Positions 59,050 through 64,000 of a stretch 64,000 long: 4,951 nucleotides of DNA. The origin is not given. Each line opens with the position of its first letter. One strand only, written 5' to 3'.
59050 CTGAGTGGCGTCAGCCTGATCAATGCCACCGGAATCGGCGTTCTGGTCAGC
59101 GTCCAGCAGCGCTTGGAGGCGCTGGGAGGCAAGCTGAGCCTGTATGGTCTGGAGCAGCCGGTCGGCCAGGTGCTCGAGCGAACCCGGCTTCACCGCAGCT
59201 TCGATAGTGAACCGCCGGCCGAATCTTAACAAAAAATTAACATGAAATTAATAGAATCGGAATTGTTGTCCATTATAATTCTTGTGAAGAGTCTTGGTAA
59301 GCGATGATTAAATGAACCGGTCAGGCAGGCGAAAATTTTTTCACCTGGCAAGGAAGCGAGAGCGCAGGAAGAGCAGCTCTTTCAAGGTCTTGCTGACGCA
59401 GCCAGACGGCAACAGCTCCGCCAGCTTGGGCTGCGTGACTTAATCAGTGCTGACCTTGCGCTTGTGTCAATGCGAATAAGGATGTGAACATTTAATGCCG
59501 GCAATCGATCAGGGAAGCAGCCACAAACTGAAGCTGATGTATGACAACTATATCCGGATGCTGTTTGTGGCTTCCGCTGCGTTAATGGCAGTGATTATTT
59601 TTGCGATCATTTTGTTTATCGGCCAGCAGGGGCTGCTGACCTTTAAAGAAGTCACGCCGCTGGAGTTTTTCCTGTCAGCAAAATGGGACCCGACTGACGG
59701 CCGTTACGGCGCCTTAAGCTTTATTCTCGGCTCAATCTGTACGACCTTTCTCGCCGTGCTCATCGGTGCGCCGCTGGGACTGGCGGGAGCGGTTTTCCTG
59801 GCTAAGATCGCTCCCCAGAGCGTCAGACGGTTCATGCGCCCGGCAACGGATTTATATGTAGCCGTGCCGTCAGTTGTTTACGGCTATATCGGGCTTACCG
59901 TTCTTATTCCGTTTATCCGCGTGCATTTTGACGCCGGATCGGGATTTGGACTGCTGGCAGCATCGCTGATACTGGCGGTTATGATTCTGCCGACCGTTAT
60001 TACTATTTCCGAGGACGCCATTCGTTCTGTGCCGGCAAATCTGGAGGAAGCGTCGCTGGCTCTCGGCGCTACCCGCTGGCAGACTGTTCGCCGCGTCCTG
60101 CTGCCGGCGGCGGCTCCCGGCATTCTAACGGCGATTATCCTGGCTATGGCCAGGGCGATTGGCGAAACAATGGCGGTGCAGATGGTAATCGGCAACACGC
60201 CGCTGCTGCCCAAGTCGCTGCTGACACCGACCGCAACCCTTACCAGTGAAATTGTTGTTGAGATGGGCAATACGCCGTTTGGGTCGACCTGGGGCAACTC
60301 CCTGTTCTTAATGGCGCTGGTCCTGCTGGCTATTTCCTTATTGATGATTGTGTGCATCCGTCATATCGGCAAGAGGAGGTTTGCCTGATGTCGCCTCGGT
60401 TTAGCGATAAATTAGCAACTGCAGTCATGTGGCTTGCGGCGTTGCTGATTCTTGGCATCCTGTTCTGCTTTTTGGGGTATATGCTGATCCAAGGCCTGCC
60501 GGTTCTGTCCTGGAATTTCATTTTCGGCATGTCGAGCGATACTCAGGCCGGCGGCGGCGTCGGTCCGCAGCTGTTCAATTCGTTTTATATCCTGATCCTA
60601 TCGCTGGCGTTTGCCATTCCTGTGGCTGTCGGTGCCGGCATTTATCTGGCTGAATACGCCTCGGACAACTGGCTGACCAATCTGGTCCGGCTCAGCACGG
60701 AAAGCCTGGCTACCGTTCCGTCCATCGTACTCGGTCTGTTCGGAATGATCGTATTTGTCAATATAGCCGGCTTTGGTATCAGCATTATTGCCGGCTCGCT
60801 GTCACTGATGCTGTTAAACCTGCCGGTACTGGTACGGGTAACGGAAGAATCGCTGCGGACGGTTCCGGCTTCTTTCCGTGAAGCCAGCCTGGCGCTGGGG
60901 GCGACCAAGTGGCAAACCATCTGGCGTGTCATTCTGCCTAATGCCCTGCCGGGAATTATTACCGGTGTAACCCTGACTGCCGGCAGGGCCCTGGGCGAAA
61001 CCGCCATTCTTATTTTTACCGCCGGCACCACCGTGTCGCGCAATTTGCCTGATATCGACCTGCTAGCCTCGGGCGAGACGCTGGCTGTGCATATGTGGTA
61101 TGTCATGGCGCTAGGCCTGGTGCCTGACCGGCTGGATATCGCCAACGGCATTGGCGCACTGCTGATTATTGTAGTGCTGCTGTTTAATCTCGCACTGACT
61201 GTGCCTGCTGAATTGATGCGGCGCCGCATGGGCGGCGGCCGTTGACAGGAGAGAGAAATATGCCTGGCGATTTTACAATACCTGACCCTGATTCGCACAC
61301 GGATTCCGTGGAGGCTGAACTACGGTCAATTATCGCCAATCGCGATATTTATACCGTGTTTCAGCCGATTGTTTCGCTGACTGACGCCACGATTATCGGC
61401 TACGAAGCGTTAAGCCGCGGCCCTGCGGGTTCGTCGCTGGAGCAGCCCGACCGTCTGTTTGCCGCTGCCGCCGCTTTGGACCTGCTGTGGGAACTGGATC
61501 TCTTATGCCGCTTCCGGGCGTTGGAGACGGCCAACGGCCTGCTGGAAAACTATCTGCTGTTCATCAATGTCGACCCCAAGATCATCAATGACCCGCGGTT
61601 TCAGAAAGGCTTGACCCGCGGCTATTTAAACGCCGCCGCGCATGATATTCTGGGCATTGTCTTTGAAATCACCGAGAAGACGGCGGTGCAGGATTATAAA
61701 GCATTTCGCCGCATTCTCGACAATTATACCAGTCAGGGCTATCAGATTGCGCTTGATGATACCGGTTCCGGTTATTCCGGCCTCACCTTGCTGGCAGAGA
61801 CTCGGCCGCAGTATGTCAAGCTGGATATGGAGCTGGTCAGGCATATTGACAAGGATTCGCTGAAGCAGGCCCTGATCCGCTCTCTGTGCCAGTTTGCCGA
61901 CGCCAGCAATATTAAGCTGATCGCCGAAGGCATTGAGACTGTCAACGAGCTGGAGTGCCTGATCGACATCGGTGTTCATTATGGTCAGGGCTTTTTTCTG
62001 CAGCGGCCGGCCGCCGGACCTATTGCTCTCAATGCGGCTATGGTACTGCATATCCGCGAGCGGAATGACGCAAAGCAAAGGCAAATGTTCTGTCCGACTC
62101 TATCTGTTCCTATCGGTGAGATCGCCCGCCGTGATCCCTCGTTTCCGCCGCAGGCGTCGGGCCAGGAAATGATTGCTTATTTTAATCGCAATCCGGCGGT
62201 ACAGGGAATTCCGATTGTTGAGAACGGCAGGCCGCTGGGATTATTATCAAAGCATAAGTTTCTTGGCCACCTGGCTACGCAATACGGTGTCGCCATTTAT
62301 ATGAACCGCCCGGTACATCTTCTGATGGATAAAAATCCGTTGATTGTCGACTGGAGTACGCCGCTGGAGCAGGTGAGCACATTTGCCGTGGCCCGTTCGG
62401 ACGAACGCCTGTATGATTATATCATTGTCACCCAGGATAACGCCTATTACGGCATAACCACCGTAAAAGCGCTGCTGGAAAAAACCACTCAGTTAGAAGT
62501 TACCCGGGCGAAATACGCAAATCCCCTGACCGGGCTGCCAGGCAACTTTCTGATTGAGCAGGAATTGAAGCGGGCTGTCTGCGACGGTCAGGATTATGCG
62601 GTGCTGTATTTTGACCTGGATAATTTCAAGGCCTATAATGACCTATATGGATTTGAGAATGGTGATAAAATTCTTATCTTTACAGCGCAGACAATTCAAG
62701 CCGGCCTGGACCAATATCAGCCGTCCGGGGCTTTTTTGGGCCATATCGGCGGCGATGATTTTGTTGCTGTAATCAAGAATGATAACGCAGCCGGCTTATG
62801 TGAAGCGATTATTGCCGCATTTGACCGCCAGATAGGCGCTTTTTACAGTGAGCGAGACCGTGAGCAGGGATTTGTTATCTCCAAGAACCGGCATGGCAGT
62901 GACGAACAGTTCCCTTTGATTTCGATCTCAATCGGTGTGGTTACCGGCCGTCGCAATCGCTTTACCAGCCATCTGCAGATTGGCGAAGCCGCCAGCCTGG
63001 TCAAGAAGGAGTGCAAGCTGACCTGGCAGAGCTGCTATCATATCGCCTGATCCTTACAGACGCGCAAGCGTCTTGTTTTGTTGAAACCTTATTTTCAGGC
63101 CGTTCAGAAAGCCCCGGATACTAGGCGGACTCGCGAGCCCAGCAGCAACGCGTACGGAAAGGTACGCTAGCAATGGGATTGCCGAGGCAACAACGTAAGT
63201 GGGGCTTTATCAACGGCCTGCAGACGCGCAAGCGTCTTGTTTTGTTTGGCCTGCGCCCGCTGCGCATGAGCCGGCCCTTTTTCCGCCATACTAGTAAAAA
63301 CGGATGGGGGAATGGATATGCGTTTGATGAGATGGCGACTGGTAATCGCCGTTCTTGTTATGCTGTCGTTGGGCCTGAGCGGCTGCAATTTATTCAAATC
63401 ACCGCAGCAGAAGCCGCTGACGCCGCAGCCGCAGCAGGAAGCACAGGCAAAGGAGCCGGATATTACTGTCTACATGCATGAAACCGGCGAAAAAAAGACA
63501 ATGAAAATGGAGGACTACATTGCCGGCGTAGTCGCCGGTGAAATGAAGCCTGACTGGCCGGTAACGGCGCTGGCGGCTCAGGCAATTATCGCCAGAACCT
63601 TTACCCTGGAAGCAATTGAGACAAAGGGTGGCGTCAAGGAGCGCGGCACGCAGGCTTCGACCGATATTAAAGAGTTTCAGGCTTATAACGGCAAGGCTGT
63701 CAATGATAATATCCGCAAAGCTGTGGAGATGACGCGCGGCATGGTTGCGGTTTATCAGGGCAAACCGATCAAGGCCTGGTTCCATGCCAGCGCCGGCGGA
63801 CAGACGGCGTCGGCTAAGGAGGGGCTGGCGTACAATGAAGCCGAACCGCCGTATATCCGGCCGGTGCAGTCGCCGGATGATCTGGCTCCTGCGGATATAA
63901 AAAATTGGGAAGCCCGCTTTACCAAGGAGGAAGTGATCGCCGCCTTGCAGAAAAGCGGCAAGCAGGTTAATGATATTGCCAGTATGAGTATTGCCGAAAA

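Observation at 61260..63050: EAL - CBS-pair - degenerate GGDEF protein encoded directly downstream of pstA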

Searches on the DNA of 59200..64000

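Call 52: search_rna_families(source=window, start=59200, end=64000, threshold=evalue, max_evalue=1)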
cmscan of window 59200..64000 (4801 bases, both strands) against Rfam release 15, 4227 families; matches with E-value up to 1: 0.
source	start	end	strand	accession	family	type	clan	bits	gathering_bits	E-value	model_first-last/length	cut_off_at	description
